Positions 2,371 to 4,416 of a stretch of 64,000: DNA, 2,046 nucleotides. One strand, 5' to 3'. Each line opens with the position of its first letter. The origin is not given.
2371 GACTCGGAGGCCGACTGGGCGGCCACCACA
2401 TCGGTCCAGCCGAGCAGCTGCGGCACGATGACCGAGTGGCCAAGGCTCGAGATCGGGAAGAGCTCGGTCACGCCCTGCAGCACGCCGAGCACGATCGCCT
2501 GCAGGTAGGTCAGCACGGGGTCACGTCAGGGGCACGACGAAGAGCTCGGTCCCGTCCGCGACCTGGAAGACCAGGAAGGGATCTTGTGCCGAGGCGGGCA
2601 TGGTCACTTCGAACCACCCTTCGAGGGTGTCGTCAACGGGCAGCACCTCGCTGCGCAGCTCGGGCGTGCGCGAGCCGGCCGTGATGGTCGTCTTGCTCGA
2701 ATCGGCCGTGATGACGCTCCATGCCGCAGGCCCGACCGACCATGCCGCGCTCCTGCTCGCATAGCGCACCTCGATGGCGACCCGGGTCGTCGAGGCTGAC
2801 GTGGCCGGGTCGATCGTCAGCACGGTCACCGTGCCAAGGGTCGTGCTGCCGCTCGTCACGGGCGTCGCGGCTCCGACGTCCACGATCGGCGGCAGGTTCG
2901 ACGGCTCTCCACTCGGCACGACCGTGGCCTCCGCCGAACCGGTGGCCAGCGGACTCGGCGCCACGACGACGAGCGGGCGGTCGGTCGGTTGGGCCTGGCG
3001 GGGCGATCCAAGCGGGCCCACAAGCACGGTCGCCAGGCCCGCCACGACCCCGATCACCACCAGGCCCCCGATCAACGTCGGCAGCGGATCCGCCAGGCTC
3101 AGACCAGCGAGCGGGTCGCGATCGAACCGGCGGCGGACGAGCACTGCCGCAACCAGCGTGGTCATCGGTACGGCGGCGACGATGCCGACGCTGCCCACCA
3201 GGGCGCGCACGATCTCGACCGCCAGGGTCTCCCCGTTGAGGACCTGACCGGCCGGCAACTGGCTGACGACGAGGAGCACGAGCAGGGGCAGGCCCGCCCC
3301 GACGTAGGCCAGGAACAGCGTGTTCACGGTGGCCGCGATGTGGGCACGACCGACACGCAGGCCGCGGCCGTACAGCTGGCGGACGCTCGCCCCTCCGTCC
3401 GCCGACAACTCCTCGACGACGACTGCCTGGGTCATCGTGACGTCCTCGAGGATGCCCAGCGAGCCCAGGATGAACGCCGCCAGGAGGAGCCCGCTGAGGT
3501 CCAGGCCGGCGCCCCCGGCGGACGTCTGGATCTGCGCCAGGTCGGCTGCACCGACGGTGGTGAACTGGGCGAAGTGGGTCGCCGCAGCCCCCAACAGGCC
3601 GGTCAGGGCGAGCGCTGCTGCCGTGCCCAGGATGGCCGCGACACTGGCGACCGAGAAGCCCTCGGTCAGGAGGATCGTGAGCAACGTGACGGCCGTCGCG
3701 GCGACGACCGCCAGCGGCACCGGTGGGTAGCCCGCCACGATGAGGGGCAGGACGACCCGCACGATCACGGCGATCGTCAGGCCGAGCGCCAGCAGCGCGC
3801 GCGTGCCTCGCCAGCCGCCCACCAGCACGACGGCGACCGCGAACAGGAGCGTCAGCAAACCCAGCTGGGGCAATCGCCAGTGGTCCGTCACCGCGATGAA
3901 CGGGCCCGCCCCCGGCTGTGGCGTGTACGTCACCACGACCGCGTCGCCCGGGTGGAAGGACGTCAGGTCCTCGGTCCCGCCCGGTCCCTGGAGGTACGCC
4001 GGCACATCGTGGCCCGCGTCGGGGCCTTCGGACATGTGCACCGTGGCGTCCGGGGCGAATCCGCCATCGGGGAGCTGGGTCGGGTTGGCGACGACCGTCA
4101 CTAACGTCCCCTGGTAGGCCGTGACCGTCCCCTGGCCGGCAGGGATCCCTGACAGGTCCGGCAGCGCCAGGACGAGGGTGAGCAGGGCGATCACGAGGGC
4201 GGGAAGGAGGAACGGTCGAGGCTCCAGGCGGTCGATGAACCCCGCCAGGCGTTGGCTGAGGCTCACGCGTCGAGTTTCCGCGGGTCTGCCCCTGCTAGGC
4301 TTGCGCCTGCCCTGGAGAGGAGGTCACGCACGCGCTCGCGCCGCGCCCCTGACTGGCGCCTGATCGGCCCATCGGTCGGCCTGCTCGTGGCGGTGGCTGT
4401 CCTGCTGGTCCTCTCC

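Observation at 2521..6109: YibE/F locus with a C-terminal extracytoplasmic domain fusion and a divergently encoded standalone copy of that domain, in an operon with uppP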

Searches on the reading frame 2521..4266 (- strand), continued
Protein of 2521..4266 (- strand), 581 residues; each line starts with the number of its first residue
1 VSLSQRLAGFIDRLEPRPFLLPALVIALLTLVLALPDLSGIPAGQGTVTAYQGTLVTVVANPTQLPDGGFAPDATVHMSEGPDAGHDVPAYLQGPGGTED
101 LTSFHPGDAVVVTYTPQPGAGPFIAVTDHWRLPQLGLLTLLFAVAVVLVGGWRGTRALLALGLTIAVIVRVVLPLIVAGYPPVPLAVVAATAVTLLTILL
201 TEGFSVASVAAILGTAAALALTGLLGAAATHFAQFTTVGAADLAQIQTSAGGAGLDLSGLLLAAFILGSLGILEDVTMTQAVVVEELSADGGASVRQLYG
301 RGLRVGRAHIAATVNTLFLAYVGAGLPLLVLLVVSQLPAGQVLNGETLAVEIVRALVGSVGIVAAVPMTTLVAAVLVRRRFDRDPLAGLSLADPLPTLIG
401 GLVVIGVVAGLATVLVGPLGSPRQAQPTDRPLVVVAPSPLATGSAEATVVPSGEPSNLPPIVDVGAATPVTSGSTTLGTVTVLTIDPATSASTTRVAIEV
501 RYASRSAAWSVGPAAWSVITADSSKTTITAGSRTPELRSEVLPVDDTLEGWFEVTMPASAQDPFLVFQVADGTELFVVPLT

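Call 82: search_protein_families(library=ncbifam, proteins=[L093:1875-2282:-, L100:2833-3306:-, L036:4573-4947:-, L002:9805-10224:+, L095:2087-2509:+, L127:4278-4715:+, L025:6456-6818:+], max_evalue=0.00001)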
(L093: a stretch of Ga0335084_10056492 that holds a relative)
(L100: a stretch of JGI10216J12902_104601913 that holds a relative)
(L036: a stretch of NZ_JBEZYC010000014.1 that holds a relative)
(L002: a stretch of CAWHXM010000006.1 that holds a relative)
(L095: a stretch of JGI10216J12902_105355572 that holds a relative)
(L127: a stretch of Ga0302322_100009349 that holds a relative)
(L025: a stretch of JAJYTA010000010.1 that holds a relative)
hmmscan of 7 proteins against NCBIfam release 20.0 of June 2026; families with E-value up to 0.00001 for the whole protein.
L093:1875-2282:- (136 aa): 9 families
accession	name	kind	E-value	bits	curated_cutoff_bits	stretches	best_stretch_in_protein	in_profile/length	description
NF051892.1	TransRegFurBacil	equivalog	5.5e-22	78.4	220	1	8-136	12-144/149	ferric iron uptake transcriptional regulator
NF006999.0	PRK09462.1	equivalog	3e-16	59.4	146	1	7-134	7-135/148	ferric iron uptake transcriptional regulator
NF052545.1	TransRegPerRClab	equivalog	3.3e-16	59.5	180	1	13-136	13-135/138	transcriptional regulator PerR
NF051891.1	TransRegFurHelico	equivalog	3.2e-14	53.1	200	1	10-136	20-146/148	ferric iron uptake transcriptional regulator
NF047406.1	TransRegPerRTherm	equivalog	3.9e-11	43.3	200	1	14-136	5-126/130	manganese-dependent transcriptional regulator PerR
NF008646.0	PRK11639.1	equivalog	3.6e-10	39.8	167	1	13-135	22-146/171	zinc uptake transcriptional repressor Zur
NF047462.1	FUR_perox_PerRA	exception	5.4e-08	33.4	200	1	8-101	12-104/142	peroxide-responsive transcriptional repressor PerRA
NF045677.1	FeRespRegIrr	equivalog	3e-07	30.6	170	1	7-100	3-96/127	Fur family transcriptional regulator Irr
NF045678.1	TransRegIrrA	equivalog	2.7e-06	27.3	150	1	4-105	9-110/138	iron response transcriptional regulator IrrA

L100:2833-3306:- (158 aa): 9 families
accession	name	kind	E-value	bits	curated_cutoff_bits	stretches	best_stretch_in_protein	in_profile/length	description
NF051892.1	TransRegFurBacil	equivalog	2e-26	92.8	220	1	20-154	8-146/149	ferric iron uptake transcriptional regulator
NF006999.0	PRK09462.1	equivalog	9.1e-19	67.5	146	1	22-149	6-134/148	ferric iron uptake transcriptional regulator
NF052545.1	TransRegPerRClab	equivalog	4.2e-16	59.2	180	1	24-152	8-135/138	transcriptional regulator PerR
NF008646.0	PRK11639.1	equivalog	3.3e-13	49.7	167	1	28-154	21-149/171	zinc uptake transcriptional repressor Zur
NF051891.1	TransRegFurHelico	equivalog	8.4e-13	48.5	200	1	26-152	20-146/148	ferric iron uptake transcriptional regulator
NF047406.1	TransRegPerRTherm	equivalog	9.4e-13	48.5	200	1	30-153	5-127/130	manganese-dependent transcriptional regulator PerR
NF045678.1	TransRegIrrA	equivalog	4.4e-12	46.1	150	1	19-122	8-111/138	iron response transcriptional regulator IrrA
NF045677.1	FeRespRegIrr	equivalog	6.4e-12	45.7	170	1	23-120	3-100/127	Fur family transcriptional regulator Irr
NF047462.1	FUR_perox_PerRA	exception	2.1e-09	38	200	1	24-118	12-105/142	peroxide-responsive transcriptional repressor PerRA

L036:4573-4947:- (125 aa): 8 families
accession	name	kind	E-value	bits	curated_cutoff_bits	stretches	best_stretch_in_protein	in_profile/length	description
NF051892.1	TransRegFurBacil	equivalog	9.3e-20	71.2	220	1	5-125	20-144/149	ferric iron uptake transcriptional regulator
NF051891.1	TransRegFurHelico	equivalog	6.5e-19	68.3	200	1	3-125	24-146/148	ferric iron uptake transcriptional regulator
NF006999.0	PRK09462.1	equivalog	3e-18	65.8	146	1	22-123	34-135/148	ferric iron uptake transcriptional regulator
NF052545.1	TransRegPerRClab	equivalog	4.8e-16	59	180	1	4-125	15-135/138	transcriptional regulator PerR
NF047406.1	TransRegPerRTherm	equivalog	3.5e-15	56.4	200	1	3-125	5-126/130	manganese-dependent transcriptional regulator PerR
NF045678.1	TransRegIrrA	equivalog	1.3e-12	47.8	150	1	1-95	17-111/138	iron response transcriptional regulator IrrA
NF045677.1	FeRespRegIrr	equivalog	2e-10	40.8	170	1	1-92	8-99/127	Fur family transcriptional regulator Irr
NF008646.0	PRK11639.1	equivalog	1.2e-06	28.3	167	1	3-124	23-146/171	zinc uptake transcriptional repressor Zur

L002:9805-10224:+ (140 aa): 9 families
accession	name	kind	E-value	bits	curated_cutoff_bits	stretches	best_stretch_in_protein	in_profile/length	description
NF051892.1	TransRegFurBacil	equivalog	6.7e-25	87.9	220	1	7-140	8-145/149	ferric iron uptake transcriptional regulator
NF052545.1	TransRegPerRClab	equivalog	1.1e-16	61.1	180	1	22-139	19-135/138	transcriptional regulator PerR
NF006999.0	PRK09462.1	equivalog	4.6e-16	58.7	146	1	9-136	6-134/148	ferric iron uptake transcriptional regulator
NF051891.1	TransRegFurHelico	equivalog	6.3e-12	45.6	200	1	11-139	18-146/148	ferric iron uptake transcriptional regulator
NF045677.1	FeRespRegIrr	equivalog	2.2e-11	43.9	170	1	10-107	3-100/127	Fur family transcriptional regulator Irr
NF008646.0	PRK11639.1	equivalog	2.3e-11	43.7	167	1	16-139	22-147/171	zinc uptake transcriptional repressor Zur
NF045678.1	TransRegIrrA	equivalog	5.4e-11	42.5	150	1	7-110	9-112/138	iron response transcriptional regulator IrrA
NF047462.1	FUR_perox_PerRA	exception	9.4e-11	42.4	200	1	10-105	11-105/142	peroxide-responsive transcriptional repressor PerRA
NF047406.1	TransRegPerRTherm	equivalog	1.5e-10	41.4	200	1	17-139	5-126/130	manganese-dependent transcriptional regulator PerR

L095:2087-2509:+ (141 aa): 9 families
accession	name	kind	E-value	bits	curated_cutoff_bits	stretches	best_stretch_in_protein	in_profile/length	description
NF051892.1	TransRegFurBacil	equivalog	2.9e-18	66.4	220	1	12-141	11-144/149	ferric iron uptake transcriptional regulator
NF052545.1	TransRegPerRClab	equivalog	3.8e-14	52.8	180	1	44-141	39-135/138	transcriptional regulator PerR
NF051891.1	TransRegFurHelico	equivalog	1e-11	45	200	1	23-141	28-146/148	ferric iron uptake transcriptional regulator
NF008646.0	PRK11639.1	equivalog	2.3e-11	43.7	167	1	15-141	19-147/171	zinc uptake transcriptional repressor Zur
NF006999.0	PRK09462.1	equivalog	6.9e-11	41.9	146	1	15-139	10-135/148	ferric iron uptake transcriptional regulator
NF047406.1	TransRegPerRTherm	equivalog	5.1e-09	36.4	200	1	23-141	9-126/130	manganese-dependent transcriptional regulator PerR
NF045677.1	FeRespRegIrr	equivalog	5e-08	33.1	170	1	13-116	4-107/127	Fur family transcriptional regulator Irr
NF047462.1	FUR_perox_PerRA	exception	6.3e-08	33.2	200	1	13-106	12-104/142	peroxide-responsive transcriptional repressor PerRA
NF045678.1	TransRegIrrA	equivalog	5.6e-07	29.5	150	1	7-116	7-116/138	iron response transcriptional regulator IrrA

L127:4278-4715:+ (146 aa): 9 families
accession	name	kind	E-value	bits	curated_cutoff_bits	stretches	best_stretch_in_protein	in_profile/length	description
NF051892.1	TransRegFurBacil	equivalog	1.2e-26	93.5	220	1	16-145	11-144/149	ferric iron uptake transcriptional regulator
NF052545.1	TransRegPerRClab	equivalog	5.6e-16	58.8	180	1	21-144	12-134/138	transcriptional regulator PerR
NF006999.0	PRK09462.1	equivalog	2.8e-13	49.7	146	1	16-142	7-134/148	ferric iron uptake transcriptional regulator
NF047406.1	TransRegPerRTherm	equivalog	2.1e-10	40.9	200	1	23-144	5-125/130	manganese-dependent transcriptional regulator PerR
NF051891.1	TransRegFurHelico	equivalog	4.1e-10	39.7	200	1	19-145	20-146/148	ferric iron uptake transcriptional regulator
NF047462.1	FUR_perox_PerRA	exception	5e-10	40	200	1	17-108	12-102/142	peroxide-responsive transcriptional repressor PerRA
NF008646.0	PRK11639.1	equivalog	6.1e-09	35.8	167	1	21-145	21-147/171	zinc uptake transcriptional repressor Zur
NF045678.1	TransRegIrrA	equivalog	1.8e-07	31.1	150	1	14-115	10-111/138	iron response transcriptional regulator IrrA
NF045677.1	FeRespRegIrr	equivalog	1.5e-06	28.4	170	1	17-102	4-89/127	Fur family transcriptional regulator Irr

L025:6456-6818:+ (121 aa): 8 families
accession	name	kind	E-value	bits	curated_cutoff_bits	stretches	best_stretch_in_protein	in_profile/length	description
NF006999.0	PRK09462.1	equivalog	4.2e-19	68.6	146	1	6-117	23-134/148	ferric iron uptake transcriptional regulator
NF051892.1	TransRegFurBacil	equivalog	7.3e-18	65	220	1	3-120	25-144/149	ferric iron uptake transcriptional regulator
NF052545.1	TransRegPerRClab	equivalog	1.2e-14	54.4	180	1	1-120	18-135/138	transcriptional regulator PerR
NF051891.1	TransRegFurHelico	equivalog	2.8e-14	53.2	200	1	1-120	28-146/148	ferric iron uptake transcriptional regulator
NF047406.1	TransRegPerRTherm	equivalog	5.7e-12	46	200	1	1-120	9-126/130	manganese-dependent transcriptional regulator PerR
NF008646.0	PRK11639.1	equivalog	2.7e-10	40.2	167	1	1-120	27-147/171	zinc uptake transcriptional repressor Zur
NF045678.1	TransRegIrrA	equivalog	4.3e-09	36.4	150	1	1-75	23-97/138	iron response transcriptional regulator IrrA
NF045677.1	FeRespRegIrr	equivalog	4.3e-08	33.3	170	1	2-76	15-89/127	Fur family transcriptional regulator Irr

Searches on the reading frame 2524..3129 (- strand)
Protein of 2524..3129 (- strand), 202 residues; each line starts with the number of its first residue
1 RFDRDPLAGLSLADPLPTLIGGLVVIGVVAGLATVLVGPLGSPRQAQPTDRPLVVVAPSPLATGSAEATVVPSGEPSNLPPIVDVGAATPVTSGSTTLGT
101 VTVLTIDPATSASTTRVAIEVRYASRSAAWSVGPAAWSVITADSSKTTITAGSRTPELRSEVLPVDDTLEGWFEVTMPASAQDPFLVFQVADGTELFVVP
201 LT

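Call 8: find_homologous_proteins(query=window:2524-3129:-, max_evalue=0.001)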
Query window:2524-3129:- (202 aa): 1 proteins with E <= 0.001 among 1901 candidates.
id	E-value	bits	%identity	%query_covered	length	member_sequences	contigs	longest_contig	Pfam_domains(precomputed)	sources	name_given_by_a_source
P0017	3.2e-75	270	70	100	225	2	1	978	-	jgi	-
